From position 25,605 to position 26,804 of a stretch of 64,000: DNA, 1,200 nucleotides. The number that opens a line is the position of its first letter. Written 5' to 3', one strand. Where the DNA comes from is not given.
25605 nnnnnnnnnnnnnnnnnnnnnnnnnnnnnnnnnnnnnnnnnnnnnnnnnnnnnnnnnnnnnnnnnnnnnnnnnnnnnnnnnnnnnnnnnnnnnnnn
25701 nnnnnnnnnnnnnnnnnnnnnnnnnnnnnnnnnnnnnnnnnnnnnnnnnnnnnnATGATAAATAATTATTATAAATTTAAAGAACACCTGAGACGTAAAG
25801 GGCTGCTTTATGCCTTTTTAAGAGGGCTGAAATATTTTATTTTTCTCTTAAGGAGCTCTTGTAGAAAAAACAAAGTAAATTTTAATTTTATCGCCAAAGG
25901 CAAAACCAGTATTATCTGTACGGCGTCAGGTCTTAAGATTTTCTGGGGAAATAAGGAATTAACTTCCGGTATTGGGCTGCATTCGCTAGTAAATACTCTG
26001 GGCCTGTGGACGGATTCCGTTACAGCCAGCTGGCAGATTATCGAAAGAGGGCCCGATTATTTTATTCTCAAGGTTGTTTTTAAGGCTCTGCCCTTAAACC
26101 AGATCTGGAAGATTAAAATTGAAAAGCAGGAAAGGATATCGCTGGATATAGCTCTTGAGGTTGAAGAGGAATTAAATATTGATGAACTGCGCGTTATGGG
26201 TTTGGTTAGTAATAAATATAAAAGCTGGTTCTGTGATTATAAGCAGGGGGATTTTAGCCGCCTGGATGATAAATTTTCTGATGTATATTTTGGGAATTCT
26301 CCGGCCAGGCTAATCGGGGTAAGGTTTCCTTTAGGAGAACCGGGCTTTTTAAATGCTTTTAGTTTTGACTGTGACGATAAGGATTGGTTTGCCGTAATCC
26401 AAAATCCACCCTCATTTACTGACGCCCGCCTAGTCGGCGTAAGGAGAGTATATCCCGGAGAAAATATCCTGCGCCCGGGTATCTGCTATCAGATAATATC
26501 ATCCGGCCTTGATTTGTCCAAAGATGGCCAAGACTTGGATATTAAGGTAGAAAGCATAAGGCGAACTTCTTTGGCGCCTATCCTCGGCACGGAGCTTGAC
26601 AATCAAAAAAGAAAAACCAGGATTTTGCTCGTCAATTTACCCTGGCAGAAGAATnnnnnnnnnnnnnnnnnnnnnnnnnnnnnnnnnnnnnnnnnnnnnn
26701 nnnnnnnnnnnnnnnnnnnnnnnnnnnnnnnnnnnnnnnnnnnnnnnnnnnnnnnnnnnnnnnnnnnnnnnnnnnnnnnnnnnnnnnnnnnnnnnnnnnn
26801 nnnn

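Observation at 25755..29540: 1261-aa protein is a head-to-tail fusion of two complete B12-binding radical-SAM units, each with its own leader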

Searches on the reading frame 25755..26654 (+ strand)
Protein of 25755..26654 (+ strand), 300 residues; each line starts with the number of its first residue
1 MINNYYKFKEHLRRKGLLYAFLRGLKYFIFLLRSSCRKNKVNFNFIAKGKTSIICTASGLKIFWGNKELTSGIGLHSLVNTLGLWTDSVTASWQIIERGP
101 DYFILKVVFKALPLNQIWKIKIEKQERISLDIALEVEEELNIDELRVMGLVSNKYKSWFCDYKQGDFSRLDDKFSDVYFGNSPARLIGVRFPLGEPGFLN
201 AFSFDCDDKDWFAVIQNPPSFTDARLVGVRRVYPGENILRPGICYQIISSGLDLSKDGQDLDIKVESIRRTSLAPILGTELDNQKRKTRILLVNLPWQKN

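Call 8: search_protein_families(library=pfam, proteins=[window:25755-26654:+], max_evalue=0.01)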
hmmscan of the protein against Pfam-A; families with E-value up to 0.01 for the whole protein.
window:25755-26654:+ (300 aa): 0 families

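Call 16: search_solved_structures(query=window:25755-26654:+, max_evalue=10)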
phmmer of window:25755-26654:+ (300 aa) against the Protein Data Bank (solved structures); distinct sequences matched with E-value up to 10: 0.

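Call 32: search_solved_structures(query=A1, max_evalue=10)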
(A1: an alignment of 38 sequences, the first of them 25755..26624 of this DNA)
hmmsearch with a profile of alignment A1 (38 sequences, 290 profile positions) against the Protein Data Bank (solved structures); distinct sequences matched with E-value up to 10: 0.

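Call 49: predict_structure(alignment_id=A1)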
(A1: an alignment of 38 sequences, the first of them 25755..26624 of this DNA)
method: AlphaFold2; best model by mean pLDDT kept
length: 290 residues; sequences in the alignment: 38
mean_pLDDT: 92.5   pTM: 0.81
mean pLDDT of the five models: 92.5, 92.5, 91.5, 90.8, 90.1
residues with pLDDT >= 90: 228; 70-90: 55; 50-70: 7; < 50: 0
segments of 3 or more residues with pLDDT < 50: none
pLDDT, mean of each block of 10 residues (from residue 1): 79 85 89 71 86 97 96 97 96 97 98 98 97 97 97 96 95 95 96 81 94 97 97 89 95 92 95 92 89
secondary structure, 60 per line:
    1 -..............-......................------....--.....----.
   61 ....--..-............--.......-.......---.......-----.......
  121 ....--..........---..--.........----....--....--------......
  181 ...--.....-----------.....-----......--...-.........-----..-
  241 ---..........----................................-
elements in order: H2-15 H17-38 E45-48 E51-55 E60-64 E70-81 E84-87 E92-98 E102-108 E114-124 E127-136 E144-152 E157-160 E163-166 E175-183 E186-190 E202-206 E212-217 E224-232 E244-253 H258-289

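Call 64: search_protein_families(library=ncbifam, proteins=[window:25755-26624:+], max_evalue=0.001)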
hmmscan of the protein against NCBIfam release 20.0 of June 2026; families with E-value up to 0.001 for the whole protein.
window:25755-26624:+ (290 aa): 0 families

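Call 69: search_protein_representatives(alignment_id=A1)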
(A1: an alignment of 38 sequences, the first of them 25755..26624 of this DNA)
Query: 38 sequences, 290 profile positions. Proteins with E-value up to 0.001 (for the whole library): 630; up to 1e-10: 533; up to 1e-30: 306. The best 150 are listed.
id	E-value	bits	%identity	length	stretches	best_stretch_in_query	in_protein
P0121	5.6e-147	504.6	-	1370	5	40-273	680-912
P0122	3.6e-143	492.1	-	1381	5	43-258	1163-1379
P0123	3.2e-138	475.8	-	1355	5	34-287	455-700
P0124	5.4e-135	465.2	-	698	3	50-269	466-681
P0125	3.2e-133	459.4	-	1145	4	40-259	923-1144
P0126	6.4e-123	425.6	-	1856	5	35-264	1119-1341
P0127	5.7e-122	422.5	-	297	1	1-283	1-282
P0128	6.2e-118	409.2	-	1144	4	42-256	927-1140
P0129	1.6e-117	407.9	-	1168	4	42-277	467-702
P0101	3.9e-117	406.6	-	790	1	1-287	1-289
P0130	1.6e-115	401.3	-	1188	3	44-276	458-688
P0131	1.5e-111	388.3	-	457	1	4-289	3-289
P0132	1.8e-110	384.7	-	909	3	47-259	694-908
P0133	4.0e-110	383.6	-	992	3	33-267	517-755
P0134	1.9e-109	381.4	-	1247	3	37-256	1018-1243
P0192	2.3e-74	266.3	-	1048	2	35-256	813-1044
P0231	9.1e-63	228.2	-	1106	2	42-272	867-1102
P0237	7.5e-61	221.9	-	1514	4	39-157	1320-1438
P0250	1.2e-57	211.4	-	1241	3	43-159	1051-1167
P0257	3.8e-56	206.5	-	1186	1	6-267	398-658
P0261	1.1e-55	204.9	-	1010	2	41-258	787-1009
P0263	2.6e-55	203.7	-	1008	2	29-268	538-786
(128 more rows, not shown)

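Call 75: search_protein_families(library=pfam, proteins=[P0134, P0192, P0231, P0237, P0250, P0261, P0263, P0257], max_evalue=0.0001)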
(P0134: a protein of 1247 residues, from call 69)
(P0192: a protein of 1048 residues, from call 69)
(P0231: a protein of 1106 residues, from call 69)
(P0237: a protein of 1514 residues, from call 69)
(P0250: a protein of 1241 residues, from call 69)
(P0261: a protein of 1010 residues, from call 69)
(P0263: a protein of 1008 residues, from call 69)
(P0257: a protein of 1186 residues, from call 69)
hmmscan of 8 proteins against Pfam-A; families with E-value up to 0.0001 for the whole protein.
P0134 (1247 aa): 2 families
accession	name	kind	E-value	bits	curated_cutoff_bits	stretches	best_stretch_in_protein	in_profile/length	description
PF13231.12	PMT_2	-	7.4e-14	52.7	26.1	1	75-230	2-154/160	Dolichyl-phosphate-mannose-protein mannosyltransferase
PF02366.24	PMT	-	2.5e-07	31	22.7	1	106-245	94-243/245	Dolichyl-phosphate-mannose-protein mannosyltransferase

P0192 (1048 aa): 2 families
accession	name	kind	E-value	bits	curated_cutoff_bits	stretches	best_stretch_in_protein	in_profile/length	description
PF13231.12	PMT_2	-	2.9e-12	47.5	26.1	1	74-212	3-140/160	Dolichyl-phosphate-mannose-protein mannosyltransferase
PF03901.23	Glyco_transf_22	-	7.2e-05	22.6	23.8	0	92-379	77-364/414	Alg9-like mannosyltransferase family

P0231 (1106 aa): 1 family
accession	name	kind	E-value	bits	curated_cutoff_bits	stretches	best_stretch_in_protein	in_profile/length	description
PF13231.12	PMT_2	-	3.8e-16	60.1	26.1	1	110-262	3-153/160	Dolichyl-phosphate-mannose-protein mannosyltransferase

P0237 (1514 aa): 1 family
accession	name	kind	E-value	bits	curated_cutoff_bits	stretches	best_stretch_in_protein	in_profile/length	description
PF13231.12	PMT_2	-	9.2e-10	39.4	26.1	1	80-210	3-133/160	Dolichyl-phosphate-mannose-protein mannosyltransferase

P0250 (1241 aa): 2 families
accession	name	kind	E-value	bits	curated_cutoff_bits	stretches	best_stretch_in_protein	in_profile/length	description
PF13231.12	PMT_2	-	9.9e-17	62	26.1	1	87-218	2-133/160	Dolichyl-phosphate-mannose-protein mannosyltransferase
PF02366.24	PMT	-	1.5e-05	25.1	22.7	1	88-218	63-200/245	Dolichyl-phosphate-mannose-protein mannosyltransferase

P0261 (1010 aa): 2 families
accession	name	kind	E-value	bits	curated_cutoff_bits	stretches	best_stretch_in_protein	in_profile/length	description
PF13231.12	PMT_2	-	8.5e-10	39.5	26.1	1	69-222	3-158/160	Dolichyl-phosphate-mannose-protein mannosyltransferase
PF02366.24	PMT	-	5.5e-07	29.8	22.7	1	92-197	88-197/245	Dolichyl-phosphate-mannose-protein mannosyltransferase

P0263 (1008 aa): 2 families
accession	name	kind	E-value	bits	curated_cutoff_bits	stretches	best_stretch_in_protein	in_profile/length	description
PF02366.24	PMT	-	2.3e-11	44.2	22.7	1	71-243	58-238/245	Dolichyl-phosphate-mannose-protein mannosyltransferase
PF13231.12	PMT_2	-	1.2e-07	32.6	26.1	1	77-216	3-139/160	Dolichyl-phosphate-mannose-protein mannosyltransferase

P0257 (1186 aa): 7 families
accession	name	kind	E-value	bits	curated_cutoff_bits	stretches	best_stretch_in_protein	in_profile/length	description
PF00534.26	Glycos_transf_1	-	3.4e-25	89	26.4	1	202-362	14-172/172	Glycosyl transferases group 1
PF13692.12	Glyco_trans_1_4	-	3.9e-24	86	27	1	204-348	2-142/142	Glycosyl transferases group 1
PF04055.27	Radical_SAM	-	1.7e-15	58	29.5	1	840-1006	4-162/166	Radical SAM superfamily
PF13524.12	Glyco_trans_1_2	-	1e-09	38.9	25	1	230-377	10-143/144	Glycosyl transferase-like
PF13439.12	Glyco_transf_4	-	1.1e-08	35.7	28.5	1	21-183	7-168/170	Glycosyltransferase Family 4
PF13186.11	SPASM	-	1.2e-07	32.3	21.5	1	1088-1138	1-53/67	Iron-sulfur cluster-binding domain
PF13579.12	Glyco_trans_4_4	-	2.9e-07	31.4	29.7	1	22-180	7-158/158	Glycosyl transferase 4-like domain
